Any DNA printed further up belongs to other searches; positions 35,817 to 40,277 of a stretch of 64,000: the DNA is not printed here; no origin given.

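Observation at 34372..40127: Enzymatic cargo block at the end of the virion/ejection-protein module: SPFH protein, HTH–metallophosphoesterase, giant GNAT-containing protein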

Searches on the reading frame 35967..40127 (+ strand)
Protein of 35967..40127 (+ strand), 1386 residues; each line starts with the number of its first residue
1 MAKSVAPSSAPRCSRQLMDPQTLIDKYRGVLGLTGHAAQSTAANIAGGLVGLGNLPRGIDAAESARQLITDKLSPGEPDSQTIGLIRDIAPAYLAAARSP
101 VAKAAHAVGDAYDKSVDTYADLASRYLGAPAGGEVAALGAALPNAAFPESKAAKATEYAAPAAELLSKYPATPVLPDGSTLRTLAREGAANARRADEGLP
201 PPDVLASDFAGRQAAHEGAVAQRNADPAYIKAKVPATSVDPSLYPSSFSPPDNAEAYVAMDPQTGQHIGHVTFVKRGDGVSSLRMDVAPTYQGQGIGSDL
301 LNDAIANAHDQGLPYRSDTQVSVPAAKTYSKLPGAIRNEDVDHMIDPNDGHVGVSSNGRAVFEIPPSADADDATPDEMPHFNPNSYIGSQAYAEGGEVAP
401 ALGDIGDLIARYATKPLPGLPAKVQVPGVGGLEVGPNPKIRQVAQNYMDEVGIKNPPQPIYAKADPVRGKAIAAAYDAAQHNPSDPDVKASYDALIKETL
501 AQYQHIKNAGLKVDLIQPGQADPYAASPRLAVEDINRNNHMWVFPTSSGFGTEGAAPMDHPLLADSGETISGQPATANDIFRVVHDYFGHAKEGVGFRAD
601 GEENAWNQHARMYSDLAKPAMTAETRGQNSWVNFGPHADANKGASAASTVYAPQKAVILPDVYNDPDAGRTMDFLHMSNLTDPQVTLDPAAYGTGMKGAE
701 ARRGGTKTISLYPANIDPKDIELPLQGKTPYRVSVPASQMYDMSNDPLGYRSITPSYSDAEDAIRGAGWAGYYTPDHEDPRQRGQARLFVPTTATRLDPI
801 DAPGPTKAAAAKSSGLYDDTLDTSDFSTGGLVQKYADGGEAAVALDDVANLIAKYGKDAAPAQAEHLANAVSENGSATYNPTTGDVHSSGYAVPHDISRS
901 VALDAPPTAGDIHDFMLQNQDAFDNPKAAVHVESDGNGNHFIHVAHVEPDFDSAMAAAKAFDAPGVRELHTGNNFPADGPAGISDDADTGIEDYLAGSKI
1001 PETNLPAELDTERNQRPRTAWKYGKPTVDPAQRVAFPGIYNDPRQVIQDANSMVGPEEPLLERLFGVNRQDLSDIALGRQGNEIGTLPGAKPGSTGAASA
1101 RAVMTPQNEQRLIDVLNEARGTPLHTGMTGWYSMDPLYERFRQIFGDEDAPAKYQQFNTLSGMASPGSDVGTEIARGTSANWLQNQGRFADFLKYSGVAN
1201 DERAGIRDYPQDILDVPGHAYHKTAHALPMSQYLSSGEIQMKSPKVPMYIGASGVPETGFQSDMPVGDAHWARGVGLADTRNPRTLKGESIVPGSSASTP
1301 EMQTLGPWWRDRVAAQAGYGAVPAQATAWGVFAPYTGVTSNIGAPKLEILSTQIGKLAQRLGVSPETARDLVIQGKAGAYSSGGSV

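Call 5: search_protein_families(library=pfam, proteins=[window:35967-40127:+], max_evalue=0.1)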
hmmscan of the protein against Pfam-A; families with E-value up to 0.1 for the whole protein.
window:35967-40127:+ (1386 aa): 4 families
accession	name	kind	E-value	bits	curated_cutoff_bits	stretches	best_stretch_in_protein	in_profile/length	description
PF13508.13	Acetyltransf_7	-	2.2e-07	31.6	27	1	253-332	2-80/84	Acetyltransferase (GNAT) domain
PF00583.31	Acetyltransf_1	-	1e-06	29.4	20.7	1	253-325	31-107/116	Acetyltransferase (GNAT) family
PF14542.12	Acetyltransf_CG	-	7.8e-05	23.2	30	1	261-313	6-58/80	GCN5-related N-acetyl-transferase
PF13673.13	Acetyltransf_10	-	0.0014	19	23.6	1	263-329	38-102/128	Acetyltransferase (GNAT) domain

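Call 6: search_protein_families(library=phrogs, proteins=[window:35967-40127:+], max_evalue=0.01)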
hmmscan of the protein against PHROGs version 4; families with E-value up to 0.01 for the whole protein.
window:35967-40127:+ (1386 aa): 1 family
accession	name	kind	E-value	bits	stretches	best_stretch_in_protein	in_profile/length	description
phrog_3170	-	unknown function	2.6e-15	57.4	1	442-634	82-255/433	-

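Call 8: search_dna_similar(query=window:35967-40127:+, collection=phages, mode=protein, max_rows=30)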
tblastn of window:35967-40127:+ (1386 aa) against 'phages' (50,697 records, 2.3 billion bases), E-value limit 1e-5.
Records with a match: 214; places in all: 214; records where one place covers at least 80% of the query: 0.
Best place of each record, by identity: <60% 214.
By first word of the organism name: Mycobacterium 200; Caudoviricetes 2; Planktothrix 2; Rhodococcus 2; Gordonia 2; Microcystis 1; Nostoc 1; Synechococcus 1; Octadecabacter 1; Mycolicibacterium 1; and 1 more.
By host as written in the record: Mycobacterium smegmatis mc2 155 155; Mycobacterium smegmatis mc#155 23; - 7; Mycobacterium sp. 6; Mycobacterium smegmatis mc2155 4; Mycobacterium smegmatius mc2 155 3; Mycobacterium 2; Mycobacterium smegmatis SN2 2; and 10 more.
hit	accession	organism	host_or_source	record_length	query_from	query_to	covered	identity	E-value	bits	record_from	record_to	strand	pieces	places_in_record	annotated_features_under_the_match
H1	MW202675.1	Caudoviricetes sp.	Manatee Spring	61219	390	660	20%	54.5%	4e-77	289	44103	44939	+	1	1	hypothetical protein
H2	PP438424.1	Microcystis phage Mel-JY33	Microcystis elabens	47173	425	660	17%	49.2%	6e-57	224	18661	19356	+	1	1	lysin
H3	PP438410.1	Nostoc phage Nsp-JY18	Nostoc sp.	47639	425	660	17%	49.2%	6e-57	224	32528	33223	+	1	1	lysin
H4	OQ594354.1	Synechococcus phage MinM2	Synechococcus sp.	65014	413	661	18%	46.3%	8e-59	230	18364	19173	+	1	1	RelA/SpoT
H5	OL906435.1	Planktothrix phage Pag-Yong1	Planktothrix agardhii FACHB-1261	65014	413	661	18%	46.3%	8e-59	230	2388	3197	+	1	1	large polyvalent protein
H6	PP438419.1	Planktothrix phage Pra-JY27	Planktothricoides raciborskii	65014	413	661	18%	46.3%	8e-59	230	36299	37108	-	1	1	hypothetical protein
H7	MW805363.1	Octadecabacter Antarctic BD virus 1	Octadecabacter sp. strain IceBac 419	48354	425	660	17%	48.5%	7e-57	224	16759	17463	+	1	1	lysin containing a beta/gamma crystallin motif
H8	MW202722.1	Caudoviricetes sp.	Manatee Spring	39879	434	661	16%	42.6%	1e-47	194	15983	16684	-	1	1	crystallin beta/gamma motif-containing protein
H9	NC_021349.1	Mycobacterium phage Astraea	Mycobacterium smegmatis mc2 155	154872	436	636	15%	32.7%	6e-12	77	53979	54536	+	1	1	103: hypothetical protein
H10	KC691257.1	Mycobacterium phage Astraea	Mycobacterium smegmatis mc2 155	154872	436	636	15%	32.7%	6e-12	77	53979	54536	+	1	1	103: hypothetical protein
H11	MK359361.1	Mycobacterium phage Darko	Mycobacterium smegmatis mc2 155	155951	436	636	15%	32.7%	6e-12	77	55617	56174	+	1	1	106: hypothetical protein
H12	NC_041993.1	Mycobacterium phage Sebata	Mycobacterium smegmatis mc2 155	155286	436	636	15%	32.7%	6e-12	77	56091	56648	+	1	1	107: hypothetical protein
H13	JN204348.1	Mycobacterium phage Sebata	Mycobacterium smegmatis mc2 155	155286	436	636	15%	32.7%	6e-12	77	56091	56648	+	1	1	107: hypothetical protein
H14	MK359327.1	Mycobacterium phage EmToTheThree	Mycobacterium smegmatis mc2 155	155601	436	636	15%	32.7%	6e-12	77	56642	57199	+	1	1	108: hypothetical protein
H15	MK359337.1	Mycobacterium phage Flabslab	Mycobacterium smegmatis mc2 155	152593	436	636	15%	32.7%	7e-12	77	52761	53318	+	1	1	100: hypothetical protein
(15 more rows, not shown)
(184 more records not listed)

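Call 16: find_homologous_proteins(query=window:36018-40127:+, max_evalue=0.001)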
Query window:36018-40127:+ (1369 aa): 31 proteins with E <= 0.001 among 8000 candidates.
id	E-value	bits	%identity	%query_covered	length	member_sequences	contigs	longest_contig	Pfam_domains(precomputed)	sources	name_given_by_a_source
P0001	0.0e+0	2160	73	97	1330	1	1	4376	PF13508.14,PF14542.13,PF00583.32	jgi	jgi:GNAT superfamily N-acetyltransferase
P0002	0.0e+0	2156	71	100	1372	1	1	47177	PF13508.14,PF00583.32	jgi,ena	-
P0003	0.0e+0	2112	75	89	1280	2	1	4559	PF13508.14,PF14542.13,PF00583.32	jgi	jgi:predicted GNAT family acetyltransferase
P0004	0.0e+0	1813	64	100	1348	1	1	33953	-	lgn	-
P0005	0.0e+0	1478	59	63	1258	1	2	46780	-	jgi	-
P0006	0.0e+0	1473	54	100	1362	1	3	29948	-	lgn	-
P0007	0.0e+0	1439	54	100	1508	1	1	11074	-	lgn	-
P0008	0.0e+0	1390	47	60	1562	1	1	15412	PF18760.8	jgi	jgi:hypothetical protein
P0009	0.0e+0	1354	53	99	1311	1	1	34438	-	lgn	-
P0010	0.0e+0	1326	55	69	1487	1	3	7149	PF13508.14,PF00583.32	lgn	-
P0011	0.0e+0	1063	50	40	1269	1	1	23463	-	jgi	jgi:hypothetical protein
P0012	3.3e-231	789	46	45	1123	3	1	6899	-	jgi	jgi:GNAT superfamily N-acetyltransferase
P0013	1.7e-228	780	48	70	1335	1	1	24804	PF23802.2,PF13508.14,PF00583.32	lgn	-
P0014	7.2e-127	443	43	34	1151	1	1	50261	-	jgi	jgi:GNAT superfamily N-acetyltransferase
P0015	1.3e-81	293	44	27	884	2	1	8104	PF05951.19,PF18760.8,PF08291.17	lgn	-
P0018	1.6e-72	263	53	18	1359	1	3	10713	PF18760.8,PF18823.7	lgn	-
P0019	1.7e-64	237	51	19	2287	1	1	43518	PF18834.7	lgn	-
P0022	6.8e-60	221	47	18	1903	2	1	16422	PF18838.8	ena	-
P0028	9.1e-36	141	44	15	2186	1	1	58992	PF26092.1,PF23802.2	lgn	-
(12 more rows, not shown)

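Call 19: search_solved_structures(query=window:36018-40127:+, max_evalue=1)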
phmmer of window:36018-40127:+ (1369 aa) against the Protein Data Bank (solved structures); distinct sequences matched with E-value up to 1: 1.
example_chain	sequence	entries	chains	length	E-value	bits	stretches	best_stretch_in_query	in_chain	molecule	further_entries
2atr_A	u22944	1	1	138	0.29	12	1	251-293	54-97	acetyltransferase, GNAT family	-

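Call 21: search_protein_families(library=ncbifam, proteins=[window:36018-40127:+], max_evalue=1)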
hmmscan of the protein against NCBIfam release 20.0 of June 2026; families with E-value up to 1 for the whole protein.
window:36018-40127:+ (1369 aa): 4 families
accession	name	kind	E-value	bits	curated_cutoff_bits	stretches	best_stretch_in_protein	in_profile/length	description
TIGR01575.1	rimI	equivalog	0.023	14.9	86.4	1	242-295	35-88/132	ribosomal protein S18-alanine N-acetyltransferase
NF058543.1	ActPatMycb56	equivalog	0.12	11.2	460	1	240-295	193-250/317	acetyltransferase Pat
TIGR01764.1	excise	domain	0.18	12.2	28.8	1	1340-1368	7-35/49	excisionase family DNA-binding protein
NF008212.0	PRK10975.1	equivalog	0.24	11.2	219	1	245-319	145-222/232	dTDP-4-amino-4,6-dideoxy-D-galactose acyltransferase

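Call 24: find_encoding_contigs(protein=P0002, flank=10000, max_places=3)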
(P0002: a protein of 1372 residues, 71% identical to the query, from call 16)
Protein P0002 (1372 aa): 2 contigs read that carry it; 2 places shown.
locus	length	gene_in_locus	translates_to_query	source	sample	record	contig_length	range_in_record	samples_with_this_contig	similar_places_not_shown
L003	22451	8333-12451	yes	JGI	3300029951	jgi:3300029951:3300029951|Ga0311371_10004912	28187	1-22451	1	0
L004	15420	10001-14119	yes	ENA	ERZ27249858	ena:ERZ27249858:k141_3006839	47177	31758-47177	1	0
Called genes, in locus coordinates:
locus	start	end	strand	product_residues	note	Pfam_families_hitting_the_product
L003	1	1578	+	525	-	?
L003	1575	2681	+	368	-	-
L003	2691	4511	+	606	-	-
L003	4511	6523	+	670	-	-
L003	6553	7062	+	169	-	PF01145:Band_7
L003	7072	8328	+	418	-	PF13936:HTH_38, PF08281:Sigma70_r4_2 (faint)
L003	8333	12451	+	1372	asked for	PF00583:Acetyltransf_1 (weak), PF13508:Acetyltransf_7 (weak)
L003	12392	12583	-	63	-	-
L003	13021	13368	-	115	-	-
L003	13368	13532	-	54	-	-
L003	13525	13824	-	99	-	-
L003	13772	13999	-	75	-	-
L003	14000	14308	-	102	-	-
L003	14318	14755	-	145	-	-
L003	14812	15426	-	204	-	PF18909:dGTP_diPhyd_N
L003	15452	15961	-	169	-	-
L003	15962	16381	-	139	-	PF07105:DUF1367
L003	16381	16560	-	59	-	-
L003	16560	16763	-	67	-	-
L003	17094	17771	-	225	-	-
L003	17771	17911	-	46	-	-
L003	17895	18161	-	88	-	-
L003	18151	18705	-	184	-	-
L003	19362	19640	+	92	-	-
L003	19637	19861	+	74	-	-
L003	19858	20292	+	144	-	PF01807:Zn_ribbon_DnaG (weak)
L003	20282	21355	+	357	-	PF13481:AAA_25, PF06745:ATPase (weak)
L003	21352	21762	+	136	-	PF16786:RecA_dep_nuc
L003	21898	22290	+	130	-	-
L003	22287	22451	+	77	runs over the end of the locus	-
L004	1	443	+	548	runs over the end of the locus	-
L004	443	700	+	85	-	-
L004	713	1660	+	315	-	-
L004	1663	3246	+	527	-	-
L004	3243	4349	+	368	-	-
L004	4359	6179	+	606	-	-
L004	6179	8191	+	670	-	-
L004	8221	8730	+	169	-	PF01145:Band_7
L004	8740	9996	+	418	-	PF13936:HTH_38, PF08281:Sigma70_r4_2 (faint)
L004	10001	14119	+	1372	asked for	PF00583:Acetyltransf_1 (weak), PF13508:Acetyltransf_7 (weak)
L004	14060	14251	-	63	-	-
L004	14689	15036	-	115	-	-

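Call 26: find_encoding_contigs(protein=P0014, flank=10000, max_places=1)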
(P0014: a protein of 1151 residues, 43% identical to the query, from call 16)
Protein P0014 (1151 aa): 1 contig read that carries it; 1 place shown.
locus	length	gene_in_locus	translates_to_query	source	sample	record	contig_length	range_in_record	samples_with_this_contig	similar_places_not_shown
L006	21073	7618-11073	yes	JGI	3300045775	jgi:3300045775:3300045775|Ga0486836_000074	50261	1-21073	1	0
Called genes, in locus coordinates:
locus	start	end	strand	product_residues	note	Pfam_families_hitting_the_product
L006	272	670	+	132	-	-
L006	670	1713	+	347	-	-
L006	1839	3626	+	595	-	-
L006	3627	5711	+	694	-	-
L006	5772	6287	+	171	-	PF01145:Band_7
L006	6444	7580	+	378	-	-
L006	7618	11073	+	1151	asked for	-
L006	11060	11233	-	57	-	-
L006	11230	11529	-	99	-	-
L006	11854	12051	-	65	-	-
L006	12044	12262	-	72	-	-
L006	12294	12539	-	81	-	-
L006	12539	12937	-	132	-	-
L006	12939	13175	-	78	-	-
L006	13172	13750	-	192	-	-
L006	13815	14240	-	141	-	-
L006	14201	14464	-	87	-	-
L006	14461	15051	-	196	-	-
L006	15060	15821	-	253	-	PF00092:VWA (weak)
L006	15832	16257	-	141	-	PF07105:DUF1367 (weak)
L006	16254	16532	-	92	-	-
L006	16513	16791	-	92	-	-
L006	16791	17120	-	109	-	-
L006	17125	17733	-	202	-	-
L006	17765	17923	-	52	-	-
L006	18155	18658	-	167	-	-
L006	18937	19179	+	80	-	-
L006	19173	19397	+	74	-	-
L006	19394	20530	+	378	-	PF13481:AAA_25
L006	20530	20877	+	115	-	PF16786:RecA_dep_nuc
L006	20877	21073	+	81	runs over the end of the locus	-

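Call 27: find_encoding_contigs(protein=P0028, flank=10000, max_places=1)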
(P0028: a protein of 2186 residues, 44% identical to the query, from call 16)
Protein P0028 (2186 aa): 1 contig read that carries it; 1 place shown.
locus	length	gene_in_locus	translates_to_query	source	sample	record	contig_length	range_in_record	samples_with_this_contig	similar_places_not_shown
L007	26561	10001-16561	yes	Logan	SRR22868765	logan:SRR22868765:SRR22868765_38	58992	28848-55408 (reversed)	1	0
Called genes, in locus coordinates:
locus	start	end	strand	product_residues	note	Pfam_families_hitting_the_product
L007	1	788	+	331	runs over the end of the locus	-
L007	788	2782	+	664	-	-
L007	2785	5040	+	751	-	-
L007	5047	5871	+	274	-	-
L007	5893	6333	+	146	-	-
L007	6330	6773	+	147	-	-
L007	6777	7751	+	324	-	-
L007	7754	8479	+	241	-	-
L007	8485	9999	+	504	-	-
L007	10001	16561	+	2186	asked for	PF26092:T4_Y16D (weak), PF23802:DUF7178 (weak)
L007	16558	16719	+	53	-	-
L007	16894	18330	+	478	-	PF10592:AIPR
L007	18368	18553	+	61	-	-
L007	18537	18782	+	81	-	-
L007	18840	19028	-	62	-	-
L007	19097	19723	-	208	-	-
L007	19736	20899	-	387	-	-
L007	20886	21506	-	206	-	-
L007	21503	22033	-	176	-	-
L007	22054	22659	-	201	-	PF04545:Sigma70_r4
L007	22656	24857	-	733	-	-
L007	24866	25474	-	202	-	-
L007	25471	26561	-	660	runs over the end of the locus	PF00476:DNA_pol_A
